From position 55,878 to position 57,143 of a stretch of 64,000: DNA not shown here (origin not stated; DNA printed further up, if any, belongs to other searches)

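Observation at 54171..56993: Paralogous ~300-aa C-terminal module shared by two otherwise unrelated proteins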

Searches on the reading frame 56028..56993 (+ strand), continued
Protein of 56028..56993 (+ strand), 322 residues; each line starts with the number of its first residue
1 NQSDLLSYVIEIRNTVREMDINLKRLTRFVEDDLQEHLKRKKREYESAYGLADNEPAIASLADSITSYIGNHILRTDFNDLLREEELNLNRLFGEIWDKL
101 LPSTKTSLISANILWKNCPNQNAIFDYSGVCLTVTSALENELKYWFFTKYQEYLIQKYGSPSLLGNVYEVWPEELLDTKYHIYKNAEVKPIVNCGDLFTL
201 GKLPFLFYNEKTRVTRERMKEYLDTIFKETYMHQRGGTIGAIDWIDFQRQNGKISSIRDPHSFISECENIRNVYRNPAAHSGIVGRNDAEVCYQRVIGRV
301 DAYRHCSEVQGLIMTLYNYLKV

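Call 50: search_protein_families(library=pfam, alignment_id=A5, max_evalue=1)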
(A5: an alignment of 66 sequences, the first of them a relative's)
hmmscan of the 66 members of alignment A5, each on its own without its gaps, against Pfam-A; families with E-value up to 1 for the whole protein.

A. member 1, P0087 (321 aa): 0 families

B. families by the number of members that match (of 66 scanned): 243 families (the first 25 are shown)
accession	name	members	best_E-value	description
PF09509.15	Hypoth_Ymh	13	0.0015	Protein of unknown function (Hypoth_ymh)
PF13643.11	DUF4145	10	1.9e-06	Domain of unknown function (DUF4145)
PF18731.6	HEPN_Swt1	9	6e-06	Swt1-like HEPN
PF07889.17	DUF1664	9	0.053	Protein of unknown function (DUF1664)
PF05531.17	NPV_P10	8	0.0069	Nucleopolyhedrovirus P10 protein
PF07464.16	ApoLp-III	7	0.003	Apolipophorin-III precursor (apoLp-III)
PF06009.19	Laminin_II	5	1e-05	Laminin Domain II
PF08946.15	Osmo_CC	5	0.00056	Osmosensory transporter coiled coil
PF04513.17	Baculo_PEP_C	5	0.00075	Baculovirus polyhedron envelope protein, PEP, C terminus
PF05377.16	FlaC_arch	5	0.011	Flagella accessory protein C (FlaC)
PF05064.18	Nsp1_C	5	0.017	Nsp1-like C-terminal region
PF06103.16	DUF948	4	0.0029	Bacterial protein of unknown function (DUF948)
PF01442.23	Apolipoprotein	4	0.0082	Apolipoprotein A1/A4/E domain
PF00015.26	MCPsignal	4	0.041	Methyl-accepting chemotaxis protein (MCP) signalling domain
PF08238.18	Sel1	3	7e-27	Sel1 repeat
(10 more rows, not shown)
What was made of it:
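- On HEPN superfamily: Among divergent relatives, Hypoth_Ymh hits 13 of 66, DUF4145 10 of 66 (1.9e-6) and HEPN_Swt1 9 of 66 (6e-6) (call 50).
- About a third of the module is long stalk helices that hit coiled-coil Pfam families (call 50).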

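Call 52: search_protein_families(library=pfam, proteins=[P0094, P0096, P0101, P0107, P0112, P0129, P0161, P0171, P0200, P0213], max_evalue=1)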
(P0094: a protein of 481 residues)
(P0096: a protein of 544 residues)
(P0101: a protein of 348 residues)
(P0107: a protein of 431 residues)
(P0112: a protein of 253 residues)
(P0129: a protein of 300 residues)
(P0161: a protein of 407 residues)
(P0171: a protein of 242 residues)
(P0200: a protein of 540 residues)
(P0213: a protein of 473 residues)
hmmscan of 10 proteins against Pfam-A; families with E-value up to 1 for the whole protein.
P0094 (481 aa): 2 families
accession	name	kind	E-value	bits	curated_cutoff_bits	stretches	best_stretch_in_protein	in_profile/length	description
PF13306.12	LRR_5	-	1.2e-21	77.3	27.7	1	32-120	37-123/127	BspA type Leucine rich repeat region (6 copies)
PF04065.20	Not3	-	0.39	10.5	25.8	0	204-241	110-147/231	Not1 N-terminal domain, CCR4-Not complex component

P0096 (544 aa): 3 families
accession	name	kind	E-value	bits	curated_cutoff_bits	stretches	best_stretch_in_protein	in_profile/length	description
PF18318.6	Gln-synt_C-ter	-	0.075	13.2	22.7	1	461-501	2-42/118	Glutamine synthetase C-terminal domain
PF21223.3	TPPII_Ig-like-1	-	0.087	13.6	27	0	465-538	44-111/117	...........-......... II, first Ig-like domain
PF01326.24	PPDK_N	-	0.72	9.5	27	0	207-294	7-95/328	Pyruvate phosphate dikinase, AMP/ATP-binding domain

P0101 (348 aa): 0 families

P0107 (431 aa): 1 family
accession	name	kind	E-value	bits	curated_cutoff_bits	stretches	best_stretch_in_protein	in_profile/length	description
PF00072.30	Response_reg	-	4.8e-07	30.4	30.2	1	6-126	1-109/111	Response regulator receiver domain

P0112 (253 aa): 1 family
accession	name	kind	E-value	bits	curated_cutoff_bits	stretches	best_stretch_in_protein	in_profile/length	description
PF21613.2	Pesticin_RB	-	0.12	12.9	27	1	162-230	11-79/136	Pesticin, receptor binding domain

P0129 (300 aa): 0 families

P0161 (407 aa): 18 families
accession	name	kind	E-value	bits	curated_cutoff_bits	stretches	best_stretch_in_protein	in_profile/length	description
PF18517.6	LZ3wCH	-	4.9e-05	23.7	26.1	1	90-126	14-50/55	Leucine zipper with capping helix domain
PF18433.6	DUF5610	-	0.00032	21.6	26.4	1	6-54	67-112/117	Domain of unknown function (DUF5610)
PF09969.14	DUF2203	-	0.0069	17.5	24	1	22-107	6-87/122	Uncharacterized conserved protein (DUF2203)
PF01442.23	Apolipoprotein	-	0.0091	16.2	90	1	81-169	1-86/190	Apolipoprotein A1/A4/E domain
PF08702.15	Fib_alpha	-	0.025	15.2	29.9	1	17-118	26-128/143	Fibrinogen alpha/beta chain family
PF16046.10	FAM76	-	0.032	14.1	28.5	1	26-119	207-294/298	FAM76 protein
PF07996.16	T4SS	-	0.068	14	24.7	1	35-142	14-111/197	Type IV secretion system proteins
PF03234.19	CDC37_N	-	0.11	13.9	26.1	1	10-112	30-128/129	Cdc37 N terminal kinase binding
PF05823.17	Gp-FAR-1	-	0.12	13.2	29.2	0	39-114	51-129/149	Nematode fatty acid retinoid binding protein (Gp-FAR-1)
PF07464.16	ApoLp-III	-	0.13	12.9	36.3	1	58-171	25-141/146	Apolipophorin-III precursor (apoLp-III)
PF04513.17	Baculo_PEP_C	-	0.16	12.5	38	1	70-119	24-73/140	Baculovirus polyhedron envelope protein, PEP, C terminus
PF02777.23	Sod_Fe_C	-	0.18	12.3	20.9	1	146-189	4-47/102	Iron/manganese superoxide dismutases, C-terminal domain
PF19034.5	RnlA-toxin_DBD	-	0.3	11.9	27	1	166-259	6-91/125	RNase LS, bacterial toxin DBD domain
PF01221.23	Dynein_light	-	0.3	11.9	29.1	0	134-179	8-54/86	Dynein light chain type 1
PF20984.2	PT26-6P_helical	-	0.4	11.3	27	1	42-129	4-89/141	PT26-6P, helical domain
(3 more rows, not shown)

P0171 (242 aa): 3 families
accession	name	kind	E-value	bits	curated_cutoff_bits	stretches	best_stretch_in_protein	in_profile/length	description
PF08064.18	UME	-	0.027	14.8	23.2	1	23-88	15-82/102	UME (NUC010) domain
PF15797.10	DUF4706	-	0.035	14.9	27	1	6-55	5-54/108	Domain of unknown function (DUF4706)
PF18731.6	HEPN_Swt1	-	0.061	14.1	27.5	1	151-215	43-102/115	Swt1-like HEPN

P0200 (540 aa): 7 families
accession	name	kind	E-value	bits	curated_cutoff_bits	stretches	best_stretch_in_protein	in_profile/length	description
PF13643.11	DUF4145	-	8.9e-06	26.1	23.1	1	139-176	48-86/88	Domain of unknown function (DUF4145)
PF18731.6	HEPN_Swt1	-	0.0024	18.6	27.5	0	477-521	68-108/115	Swt1-like HEPN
PF14423.12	Imm5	-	0.031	14.8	25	1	455-500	54-101/186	Immunity protein Imm5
PF18974.5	DUF5710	-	0.031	14.4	26.5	1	30-50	15-35/44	Domain of unknown function (DUF5710)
PF11291.13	DUF3091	-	0.047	14.3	25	1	398-453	1-57/100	Protein of unknown function (DUF3091)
PF09509.15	Hypoth_Ymh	-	0.11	12.8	25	0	494-527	84-116/119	Protein of unknown function (Hypoth_ymh)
PF04960.20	Glutaminase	-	0.11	12.1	27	1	142-246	110-214/286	Glutaminase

P0213 (473 aa): 4 families
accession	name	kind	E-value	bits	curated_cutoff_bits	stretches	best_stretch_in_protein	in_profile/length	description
PF18731.6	HEPN_Swt1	-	0.0041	17.8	27.5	1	404-445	65-106/115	Swt1-like HEPN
PF05370.16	DUF749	-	0.086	13.4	25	1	391-422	49-80/87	Domain of unknown function (DUF749)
PF22927.2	INT1_R3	-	0.21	11.6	27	1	88-175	82-158/160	Integrator complex subunit 1, R3 domain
PF02926.22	THUMP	-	0.26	12.2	20.6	1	257-291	3-37/84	THUMP domain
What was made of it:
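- On HEPN superfamily: The Swt1 and Ymh hits cover the motif, but one DUF4145 hit lies in a separate domain (call 52).
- Closest known: HEPN superfamily, in particular the Swt1/Abi2-like, Ymh. Same: Relatives give weak to moderate hits to these three Pfam models (calls 50, 52).
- The HEPN_Swt1 and Ymh hits lie on the RNxxxH segment (call 52). The HEPN profile hits in relatives are mostly below gathering score, and at least some DUF4145 hits belong to a separate N-terminal domain rather than the module (call 52).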

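Call 58: find_related_loci(query=A2, collection=genome_contigs, flank=10000)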
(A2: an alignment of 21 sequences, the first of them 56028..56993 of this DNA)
Query A2 (322 aa) in genome_contigs; peptide patterns used: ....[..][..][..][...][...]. (x = any residue, [..] = any of these).
42 stretches matched a pattern; 29 encode a relative of the query (tblastn E <= 1e-3); 29 distinct loci.
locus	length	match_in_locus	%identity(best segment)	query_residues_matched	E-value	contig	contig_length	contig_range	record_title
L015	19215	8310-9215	45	18-321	5e-76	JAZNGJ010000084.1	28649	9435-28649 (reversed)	MAG: Faecousia sp. isolate T1900044705_TS20190171.MAGScoT_cleanbin_000027 SGB_1810_k141_1678835, whole genome shotgun se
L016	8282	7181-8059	36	22-316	5e-46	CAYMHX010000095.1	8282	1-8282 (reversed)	MAG TPA_asm: uncultured Roseburia sp. isolate SRP315200_co1_289 genome assembly, contig: NODE_20223_length_8282_cov_11.7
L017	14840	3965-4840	30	11-321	6e-32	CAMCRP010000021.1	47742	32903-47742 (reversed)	MAG: uncultured Ruminococcus sp. isolate SRR17382099_bin.44_metaWRAP_v1.3_MAG genome assembly, contig: ERZ10544625.398,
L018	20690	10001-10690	29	43-297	6e-20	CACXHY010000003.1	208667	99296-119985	MAG: uncultured Clostridiales bacterium isolate RUG11272 genome assembly, contig: RUG11272_asm_3, whole genome shotgun s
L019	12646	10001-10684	28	43-297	8e-20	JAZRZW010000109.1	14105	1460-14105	MAG: Faecousia sp. isolate T1900044943_TS20190409.MAGScoT_cleanbin_000054 SGB_3473_k141_2549931, whole genome shotgun se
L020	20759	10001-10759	31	32-297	1e-18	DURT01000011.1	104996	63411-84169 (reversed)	MAG TPA_asm: Tissierellia bacterium isolate AS25fmACSIPFO_90 6754_AS25, whole genome shotgun sequence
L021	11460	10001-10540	33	93-297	7e-18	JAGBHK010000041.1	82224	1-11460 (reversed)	MAG: Lachnospiraceae bacterium isolate RGIG9121 Water_deer_Rectum.Co__c1373209, whole genome shotgun sequence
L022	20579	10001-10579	32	83-297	6e-17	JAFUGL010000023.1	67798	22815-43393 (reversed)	MAG: Lachnospiraceae bacterium isolate RGIG4472 Roe_deer_Omasum-5__c3061, whole genome shotgun sequence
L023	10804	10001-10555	29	88-297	8e-17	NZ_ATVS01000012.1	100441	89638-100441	Butyrivibrio sp. AE3009 G588DRAFT_scaffold00012.12_C, whole genome shotgun sequence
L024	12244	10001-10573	31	83-297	1e-15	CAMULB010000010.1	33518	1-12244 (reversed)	MAG TPA_asm: uncultured Lachnospiraceae bacterium isolate SRR14038236_bin.95_metawrap_v1.3_MAG genome assembly, contig:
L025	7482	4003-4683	29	54-297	4e-15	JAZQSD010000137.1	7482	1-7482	MAG: Eubacterium sp. isolate T1900045214_TC20190210.MAGScoT_cleanbin_000008 SGB_5355_k141_447, whole genome shotgun sequ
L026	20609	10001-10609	27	79-297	5e-14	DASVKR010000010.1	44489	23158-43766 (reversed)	MAG TPA_asm: Candidatus Cryosericum sp. isolate SMAG_U3051 k141_825547, whole genome shotgun sequence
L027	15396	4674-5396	28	55-313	1e-13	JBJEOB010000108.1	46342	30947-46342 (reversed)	MAG: Lachnospiraceae bacterium isolate LOHA06_bin.032 NODE_391_length_46342_cov_7.884287, whole genome shotgun sequence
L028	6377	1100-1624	29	97-297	9e-14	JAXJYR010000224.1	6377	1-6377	MAG: Longicatena sp. isolate DOME_MAG_8078 8078_C0705_k141_257890, whole genome shotgun sequence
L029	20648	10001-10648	25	59-309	1e-13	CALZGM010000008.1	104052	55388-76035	MAG: uncultured Roseburia sp. isolate SRR3176534_bin.18_metaWRAP_v1.3_MAG genome assembly, contig: ERZ8974731.51, whole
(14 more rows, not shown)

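Call 71: find_related_loci(query=A2, collection=viral_contigs, flank=8000)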
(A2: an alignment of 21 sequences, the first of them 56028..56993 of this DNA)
Query A2 (322 aa) in viral_contigs; peptide patterns used: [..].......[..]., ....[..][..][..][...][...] (x = any residue, [..] = any of these).
22 stretches matched a pattern, but none encodes a relative of the query by tblastn (E <= 1e-3).

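Call 78: list_cluster_members(proteins=[P0010, P0019, P0076, P0087, P0101, P0138, P0165, P0200, P0213, P0219])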
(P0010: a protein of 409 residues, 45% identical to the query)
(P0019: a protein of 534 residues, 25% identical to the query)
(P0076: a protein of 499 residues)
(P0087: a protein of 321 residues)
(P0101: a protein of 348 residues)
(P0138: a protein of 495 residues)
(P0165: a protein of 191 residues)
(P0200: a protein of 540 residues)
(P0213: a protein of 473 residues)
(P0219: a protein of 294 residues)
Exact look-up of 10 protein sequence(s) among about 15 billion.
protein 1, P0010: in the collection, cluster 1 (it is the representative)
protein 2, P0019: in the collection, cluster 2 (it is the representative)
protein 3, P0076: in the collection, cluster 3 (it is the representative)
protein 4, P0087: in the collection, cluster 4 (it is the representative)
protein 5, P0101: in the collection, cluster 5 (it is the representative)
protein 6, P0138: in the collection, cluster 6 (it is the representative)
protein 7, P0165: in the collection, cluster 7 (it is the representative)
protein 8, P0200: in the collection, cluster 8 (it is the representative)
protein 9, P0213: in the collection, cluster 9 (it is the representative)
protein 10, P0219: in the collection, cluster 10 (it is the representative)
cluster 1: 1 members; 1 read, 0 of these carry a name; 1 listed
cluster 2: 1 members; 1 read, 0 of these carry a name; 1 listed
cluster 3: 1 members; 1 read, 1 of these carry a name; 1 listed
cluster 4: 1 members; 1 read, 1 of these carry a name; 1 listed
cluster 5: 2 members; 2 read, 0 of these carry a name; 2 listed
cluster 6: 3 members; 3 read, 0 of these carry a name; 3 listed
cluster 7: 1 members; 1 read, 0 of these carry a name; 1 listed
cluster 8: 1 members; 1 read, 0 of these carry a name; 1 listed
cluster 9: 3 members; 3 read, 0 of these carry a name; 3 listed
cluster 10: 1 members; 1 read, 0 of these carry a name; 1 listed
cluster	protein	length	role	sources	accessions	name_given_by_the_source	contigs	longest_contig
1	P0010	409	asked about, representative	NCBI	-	-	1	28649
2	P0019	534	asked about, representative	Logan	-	-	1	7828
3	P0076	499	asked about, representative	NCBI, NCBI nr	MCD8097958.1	MAG: hypothetical protein LUE31_07990 [Lachnospiraceae bacterium] | hypothetical protein [Lachnospiraceae bacterium]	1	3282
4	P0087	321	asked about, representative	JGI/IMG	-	hypothetical protein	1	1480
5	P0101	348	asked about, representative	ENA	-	-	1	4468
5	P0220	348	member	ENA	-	-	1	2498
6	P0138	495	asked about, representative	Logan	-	-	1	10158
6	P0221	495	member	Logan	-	-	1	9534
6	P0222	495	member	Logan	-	-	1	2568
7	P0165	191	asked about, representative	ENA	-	-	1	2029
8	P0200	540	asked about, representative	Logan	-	-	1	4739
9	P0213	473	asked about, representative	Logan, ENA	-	-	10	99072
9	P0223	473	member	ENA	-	-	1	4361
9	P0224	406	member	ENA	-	-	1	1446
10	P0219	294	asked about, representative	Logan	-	-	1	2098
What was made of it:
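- Tried and rejected: Public names for ten relatives gave only "hypothetical protein" (call 78).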
